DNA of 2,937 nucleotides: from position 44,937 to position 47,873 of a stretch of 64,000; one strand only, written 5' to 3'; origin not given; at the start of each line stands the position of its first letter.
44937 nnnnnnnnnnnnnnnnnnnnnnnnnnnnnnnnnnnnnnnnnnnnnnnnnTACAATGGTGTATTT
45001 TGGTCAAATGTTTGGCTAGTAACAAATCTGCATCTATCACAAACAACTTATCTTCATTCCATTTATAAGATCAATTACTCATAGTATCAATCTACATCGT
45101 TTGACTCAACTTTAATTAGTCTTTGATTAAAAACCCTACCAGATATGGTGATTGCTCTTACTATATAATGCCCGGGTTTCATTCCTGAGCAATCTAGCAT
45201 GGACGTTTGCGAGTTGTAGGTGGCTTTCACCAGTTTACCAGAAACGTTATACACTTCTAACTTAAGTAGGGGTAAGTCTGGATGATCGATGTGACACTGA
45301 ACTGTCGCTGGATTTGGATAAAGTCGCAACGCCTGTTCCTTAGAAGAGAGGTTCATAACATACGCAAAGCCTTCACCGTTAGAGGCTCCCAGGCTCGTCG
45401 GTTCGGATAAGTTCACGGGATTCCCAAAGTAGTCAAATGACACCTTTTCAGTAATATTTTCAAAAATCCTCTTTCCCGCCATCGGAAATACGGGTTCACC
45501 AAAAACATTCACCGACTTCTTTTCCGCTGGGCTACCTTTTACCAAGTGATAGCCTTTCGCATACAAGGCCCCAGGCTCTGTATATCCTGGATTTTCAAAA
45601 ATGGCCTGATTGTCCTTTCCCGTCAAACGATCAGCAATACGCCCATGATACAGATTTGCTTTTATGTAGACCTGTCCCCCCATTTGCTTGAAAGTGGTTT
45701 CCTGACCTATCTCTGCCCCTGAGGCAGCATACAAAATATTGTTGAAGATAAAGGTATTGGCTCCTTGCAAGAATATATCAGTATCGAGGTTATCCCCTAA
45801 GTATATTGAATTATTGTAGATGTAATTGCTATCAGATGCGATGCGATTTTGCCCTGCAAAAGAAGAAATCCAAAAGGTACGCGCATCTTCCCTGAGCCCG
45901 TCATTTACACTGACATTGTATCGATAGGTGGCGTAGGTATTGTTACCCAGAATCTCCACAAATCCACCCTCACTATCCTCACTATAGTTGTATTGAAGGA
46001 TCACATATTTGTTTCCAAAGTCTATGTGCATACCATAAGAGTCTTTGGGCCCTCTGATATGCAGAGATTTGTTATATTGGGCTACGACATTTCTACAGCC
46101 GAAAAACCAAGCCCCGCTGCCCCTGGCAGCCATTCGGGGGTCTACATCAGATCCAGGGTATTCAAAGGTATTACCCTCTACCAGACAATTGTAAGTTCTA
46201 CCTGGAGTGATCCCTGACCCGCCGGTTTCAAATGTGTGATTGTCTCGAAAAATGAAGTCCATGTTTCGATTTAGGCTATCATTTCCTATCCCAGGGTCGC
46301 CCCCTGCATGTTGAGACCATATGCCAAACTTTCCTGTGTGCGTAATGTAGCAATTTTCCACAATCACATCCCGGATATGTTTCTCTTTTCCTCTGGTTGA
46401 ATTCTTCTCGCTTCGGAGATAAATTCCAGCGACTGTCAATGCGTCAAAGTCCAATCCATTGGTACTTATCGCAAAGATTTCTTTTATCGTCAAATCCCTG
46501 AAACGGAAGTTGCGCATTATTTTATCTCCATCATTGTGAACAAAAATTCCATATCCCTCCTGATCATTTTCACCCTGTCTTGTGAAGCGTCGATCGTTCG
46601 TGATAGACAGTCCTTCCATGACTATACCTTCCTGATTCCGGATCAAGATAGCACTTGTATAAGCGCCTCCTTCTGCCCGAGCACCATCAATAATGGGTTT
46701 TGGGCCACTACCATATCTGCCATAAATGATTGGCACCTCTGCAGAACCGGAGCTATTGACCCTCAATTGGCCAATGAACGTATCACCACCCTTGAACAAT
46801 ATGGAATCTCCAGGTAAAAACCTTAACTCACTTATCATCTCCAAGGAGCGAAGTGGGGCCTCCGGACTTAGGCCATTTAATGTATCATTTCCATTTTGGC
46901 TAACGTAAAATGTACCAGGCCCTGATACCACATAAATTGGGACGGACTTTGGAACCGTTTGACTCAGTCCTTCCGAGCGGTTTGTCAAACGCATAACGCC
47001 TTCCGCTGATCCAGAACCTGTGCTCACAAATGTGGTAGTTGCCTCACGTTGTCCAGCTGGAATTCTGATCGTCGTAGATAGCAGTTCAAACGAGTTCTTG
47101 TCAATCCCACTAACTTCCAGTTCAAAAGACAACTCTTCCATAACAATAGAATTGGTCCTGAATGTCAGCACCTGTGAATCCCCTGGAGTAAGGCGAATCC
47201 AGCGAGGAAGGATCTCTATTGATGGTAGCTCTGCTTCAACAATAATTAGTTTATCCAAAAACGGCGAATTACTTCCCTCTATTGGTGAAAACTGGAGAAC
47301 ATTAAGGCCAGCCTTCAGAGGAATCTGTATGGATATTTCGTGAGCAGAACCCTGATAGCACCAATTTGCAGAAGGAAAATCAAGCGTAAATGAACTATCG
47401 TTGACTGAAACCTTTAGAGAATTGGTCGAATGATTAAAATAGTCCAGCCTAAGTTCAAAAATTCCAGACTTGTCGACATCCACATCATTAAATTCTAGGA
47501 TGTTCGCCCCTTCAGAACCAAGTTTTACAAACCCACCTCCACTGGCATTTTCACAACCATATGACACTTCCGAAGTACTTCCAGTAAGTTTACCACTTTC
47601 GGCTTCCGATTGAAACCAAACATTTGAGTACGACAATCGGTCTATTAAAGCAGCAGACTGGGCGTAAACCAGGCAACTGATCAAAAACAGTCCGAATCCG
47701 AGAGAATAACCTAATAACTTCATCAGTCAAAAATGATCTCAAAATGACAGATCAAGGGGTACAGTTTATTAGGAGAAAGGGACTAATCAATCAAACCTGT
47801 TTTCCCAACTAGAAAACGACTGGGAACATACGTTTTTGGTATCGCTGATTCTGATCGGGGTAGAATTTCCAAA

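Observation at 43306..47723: Tandem paralogous beta-helix proteins with a shared D/H/D/E motif: candidate new CAZyme family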

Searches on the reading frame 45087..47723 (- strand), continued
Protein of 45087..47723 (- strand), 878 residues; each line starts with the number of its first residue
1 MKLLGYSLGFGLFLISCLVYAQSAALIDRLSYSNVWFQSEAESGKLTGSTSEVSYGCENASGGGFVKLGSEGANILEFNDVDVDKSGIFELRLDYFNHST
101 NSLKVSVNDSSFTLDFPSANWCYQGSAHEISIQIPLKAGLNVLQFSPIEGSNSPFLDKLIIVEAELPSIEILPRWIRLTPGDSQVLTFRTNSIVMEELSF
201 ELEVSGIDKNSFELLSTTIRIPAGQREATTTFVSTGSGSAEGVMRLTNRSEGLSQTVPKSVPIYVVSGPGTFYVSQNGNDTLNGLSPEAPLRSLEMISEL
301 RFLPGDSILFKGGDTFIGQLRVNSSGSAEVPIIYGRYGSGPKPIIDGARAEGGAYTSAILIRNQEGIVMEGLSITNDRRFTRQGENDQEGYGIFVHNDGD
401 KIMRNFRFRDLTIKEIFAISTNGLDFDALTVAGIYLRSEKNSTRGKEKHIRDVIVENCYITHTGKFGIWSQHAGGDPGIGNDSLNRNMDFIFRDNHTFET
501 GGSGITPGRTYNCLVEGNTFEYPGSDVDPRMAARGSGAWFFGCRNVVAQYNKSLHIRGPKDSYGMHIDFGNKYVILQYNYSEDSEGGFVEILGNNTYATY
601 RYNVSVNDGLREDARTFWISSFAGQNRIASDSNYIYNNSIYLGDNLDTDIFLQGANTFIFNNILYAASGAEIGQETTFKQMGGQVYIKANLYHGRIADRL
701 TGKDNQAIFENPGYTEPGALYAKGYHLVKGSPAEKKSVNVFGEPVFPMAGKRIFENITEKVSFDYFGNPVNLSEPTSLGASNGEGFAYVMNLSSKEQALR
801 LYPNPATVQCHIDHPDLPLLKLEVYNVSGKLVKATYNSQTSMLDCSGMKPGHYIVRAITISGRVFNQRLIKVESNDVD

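Call 52: search_protein_families(library=pfam, proteins=[P0123, P0139, P0145], max_evalue=0.01)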
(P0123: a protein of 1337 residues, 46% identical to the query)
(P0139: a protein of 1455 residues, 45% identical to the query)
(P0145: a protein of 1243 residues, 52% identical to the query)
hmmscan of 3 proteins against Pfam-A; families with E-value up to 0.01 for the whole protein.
P0123 (1337 aa): 5 families
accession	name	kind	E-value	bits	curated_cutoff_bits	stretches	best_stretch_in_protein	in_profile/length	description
PF00884.28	Sulfatase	-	9.1e-58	196.4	25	1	25-352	1-300/301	Sulfatase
PF18962.6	Por_Secre_tail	-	1e-11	45.4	27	1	1262-1335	1-75/75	Secretion system C-terminal sorting domain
PF13229.12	Beta_helix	-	2.5e-08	34.1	25.9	0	813-945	23-138/158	Right handed beta helix region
PF16347.10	SGSH_C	-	2.5e-05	24.9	29.3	1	312-375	12-73/154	N-sulphoglucosamine sulphohydrolase, C-terminal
PF13473.12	Cupredoxin_1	-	0.0056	17.1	27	0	1273-1328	47-97/104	Cupredoxin-like domain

P0139 (1455 aa): 6 families
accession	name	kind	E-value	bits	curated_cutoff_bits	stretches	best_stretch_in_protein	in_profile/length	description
PF00884.28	Sulfatase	-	1.4e-57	195.8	25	1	40-359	1-300/301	Sulfatase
PF18962.6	Por_Secre_tail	-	1.4e-10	41.8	27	1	1385-1449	1-71/75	Secretion system C-terminal sorting domain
PF16347.10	SGSH_C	-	5.7e-07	30.2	29.3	1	318-452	11-149/154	N-sulphoglucosamine sulphohydrolase, C-terminal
PF16990.11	CBM_35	-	8.2e-06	26.6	28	1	499-604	3-103/121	Carbohydrate binding module (family 35)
PF01663.27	Phosphodiest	-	1.2e-05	25.5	23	1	64-298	19-220/342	Type I phosphodiesterase / nucleotide pyrophosphatase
PF08522.16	BT_3987-like_N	-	7.9e-05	23.8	25.9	0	638-696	40-98/120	BT_3987-like, N-terminal domain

P0145 (1243 aa): 4 families
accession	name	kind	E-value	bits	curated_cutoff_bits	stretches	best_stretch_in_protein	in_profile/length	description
PF00884.28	Sulfatase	-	1.8e-60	205.2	25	1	24-351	1-300/301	Sulfatase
PF18962.6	Por_Secre_tail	-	5.4e-10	39.9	27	1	1164-1230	1-64/75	Secretion system C-terminal sorting domain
PF16347.10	SGSH_C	-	5.7e-10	40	29.3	1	309-444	10-149/154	N-sulphoglucosamine sulphohydrolase, C-terminal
PF01663.27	Phosphodiest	-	0.00062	19.9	23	1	29-290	3-220/342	Type I phosphodiesterase / nucleotide pyrophosphatase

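Call 85: find_encoding_contigs(protein=P0167, flank=10000, max_places=1)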
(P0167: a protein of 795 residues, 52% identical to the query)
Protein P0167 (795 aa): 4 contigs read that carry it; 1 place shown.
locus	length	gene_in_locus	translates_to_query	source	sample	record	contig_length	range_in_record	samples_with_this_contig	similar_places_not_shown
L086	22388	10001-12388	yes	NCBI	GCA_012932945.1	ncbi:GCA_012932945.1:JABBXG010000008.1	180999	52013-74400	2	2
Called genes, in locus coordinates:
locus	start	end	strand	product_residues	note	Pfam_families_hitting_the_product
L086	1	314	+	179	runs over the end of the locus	PF00281:Ribosomal_L5, PF00673:Ribosomal_L5_C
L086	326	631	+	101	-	PF00253:Ribosomal_S14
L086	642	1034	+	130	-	PF00410:Ribosomal_S8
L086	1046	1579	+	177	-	PF00347:Ribosomal_L6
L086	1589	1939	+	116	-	PF00861:Ribosomal_L18p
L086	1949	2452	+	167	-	PF00333:Ribosomal_S5, PF03719:Ribosomal_S5_C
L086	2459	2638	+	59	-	PF00327:Ribosomal_L30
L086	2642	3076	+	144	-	PF00828:Ribosomal_L27A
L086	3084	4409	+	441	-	PF00344:SecY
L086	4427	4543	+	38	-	PF00444:Ribosomal_L36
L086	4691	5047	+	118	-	PF00416:Ribosomal_S13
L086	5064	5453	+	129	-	PF00411:Ribosomal_S11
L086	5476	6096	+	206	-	PF00163:Ribosomal_S4, PF01479:S4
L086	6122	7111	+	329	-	PF01193:RNA_pol_L, PF01000:RNA_pol_A_bac, PF03118:RNA_pol_A_CTD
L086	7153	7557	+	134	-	PF01196:Ribosomal_L17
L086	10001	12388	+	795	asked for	PF16990:CBM_35 (weak)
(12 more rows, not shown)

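Call 86: find_encoding_contigs(protein=P0139, flank=10000, max_places=1)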
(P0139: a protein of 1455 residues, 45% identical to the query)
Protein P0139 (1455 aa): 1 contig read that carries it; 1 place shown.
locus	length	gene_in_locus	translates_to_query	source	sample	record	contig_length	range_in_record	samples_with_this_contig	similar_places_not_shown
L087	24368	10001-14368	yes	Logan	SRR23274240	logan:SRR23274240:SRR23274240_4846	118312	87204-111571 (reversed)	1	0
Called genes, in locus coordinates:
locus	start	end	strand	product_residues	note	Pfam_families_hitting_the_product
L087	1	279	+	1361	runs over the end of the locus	PF07494:Reg_prop (faint), PF08450:SGL (faint), PF07495:Y_Y_Y, PF00512:HisKA, PF02518:HATPase_c, PF00072:Response_reg, PF00165:HTH_AraC, PF12833:HTH_18, +1 more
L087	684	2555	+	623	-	-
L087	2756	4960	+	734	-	PF11790:Glyco_hydro_cc, PF18962:Por_Secre_tail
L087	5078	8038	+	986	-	PF13620:CarboxypepD_reg, PF13715:CarbopepD_reg_2, PF07715:Plug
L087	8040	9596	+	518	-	PF12741:SusD-like (weak), PF12771:SusD-like_2 (weak), PF14322:SusD-like_3, PF07980:SusD_RagB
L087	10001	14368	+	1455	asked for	PF00884:Sulfatase, PF01663:Phosphodiest (faint), PF16347:SGSH_C (weak), PF16990:CBM_35 (faint), PF18962:Por_Secre_tail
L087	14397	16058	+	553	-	-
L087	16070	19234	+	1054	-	PF02837:Glyco_hydro_2_N, PF22666:Glyco_hydro_2_N2 (weak), PF00703:Glyco_hydro_2, PF02836:Glyco_hydro_2_C, PF16353:LacZ_4, PF02929:Bgal_small_N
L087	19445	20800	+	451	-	PF14200:RicinB_lectin_2 (weak)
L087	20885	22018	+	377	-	PF04616:Glyco_hydro_43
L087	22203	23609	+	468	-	PF00884:Sulfatase, PF16347:SGSH_C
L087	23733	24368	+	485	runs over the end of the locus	PF03629:SASA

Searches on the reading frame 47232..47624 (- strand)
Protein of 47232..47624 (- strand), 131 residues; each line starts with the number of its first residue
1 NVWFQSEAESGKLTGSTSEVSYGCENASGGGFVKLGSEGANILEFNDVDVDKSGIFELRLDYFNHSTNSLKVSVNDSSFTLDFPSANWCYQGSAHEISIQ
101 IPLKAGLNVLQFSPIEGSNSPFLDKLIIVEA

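Call 74: search_solved_structures(query=A3, max_evalue=1)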
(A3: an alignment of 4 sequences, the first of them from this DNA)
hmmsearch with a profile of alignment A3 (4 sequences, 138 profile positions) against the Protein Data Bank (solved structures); distinct sequences matched with E-value up to 1: 15.
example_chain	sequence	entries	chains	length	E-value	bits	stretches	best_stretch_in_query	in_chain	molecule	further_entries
2wz8_A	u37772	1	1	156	8.8e-05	25.7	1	7-136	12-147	CELLULOSOME PROTEIN DOCKERIN TYPE I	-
2vzp_A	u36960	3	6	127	0.0024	21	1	29-134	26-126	EXO-BETA-D-GLUCOSAMINIDASE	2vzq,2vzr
2w3j_A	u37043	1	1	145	0.043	17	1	30-120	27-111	CARBOHYDRATE BINDING MODULE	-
3eb8_A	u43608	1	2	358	0.11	15.7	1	57-101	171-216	Cysteine protease-like virA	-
4fmb_A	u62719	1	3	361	0.11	15.6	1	57-101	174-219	Cysteine protease-like virA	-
2vzo_A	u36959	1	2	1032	0.12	15.6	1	30-134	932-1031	EXO-BETA-D-GLUCOSAMINIDASE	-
2vzs_A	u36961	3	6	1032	0.12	15.6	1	30-134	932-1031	EXO-BETA-D-GLUCOSAMINIDASE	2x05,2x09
2vzu_A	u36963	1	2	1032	0.12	15.6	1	30-134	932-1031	EXO-BETA-D-GLUCOSAMINIDASE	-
2vzt_A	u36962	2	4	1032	0.12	15.6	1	30-134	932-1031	EXO-BETA-D-GLUCOSAMINIDASE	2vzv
3ee1_A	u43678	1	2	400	0.19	14.9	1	57-101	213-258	Effector protein virA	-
2w47_A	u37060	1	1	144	0.2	14.8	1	47-136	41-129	LIPOLYTIC ENZYME, G-D-S-L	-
2w1w_A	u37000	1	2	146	0.21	14.7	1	47-136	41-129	LIPOLYTIC ENZYME, G-D-S-L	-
2w87_A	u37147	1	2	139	0.34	14.1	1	38-136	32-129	ESTERASE D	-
2w46_A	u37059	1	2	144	0.37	13.9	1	38-136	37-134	ESTERASE D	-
7ath_AAA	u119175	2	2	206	0.37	13.9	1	22-77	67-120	UipA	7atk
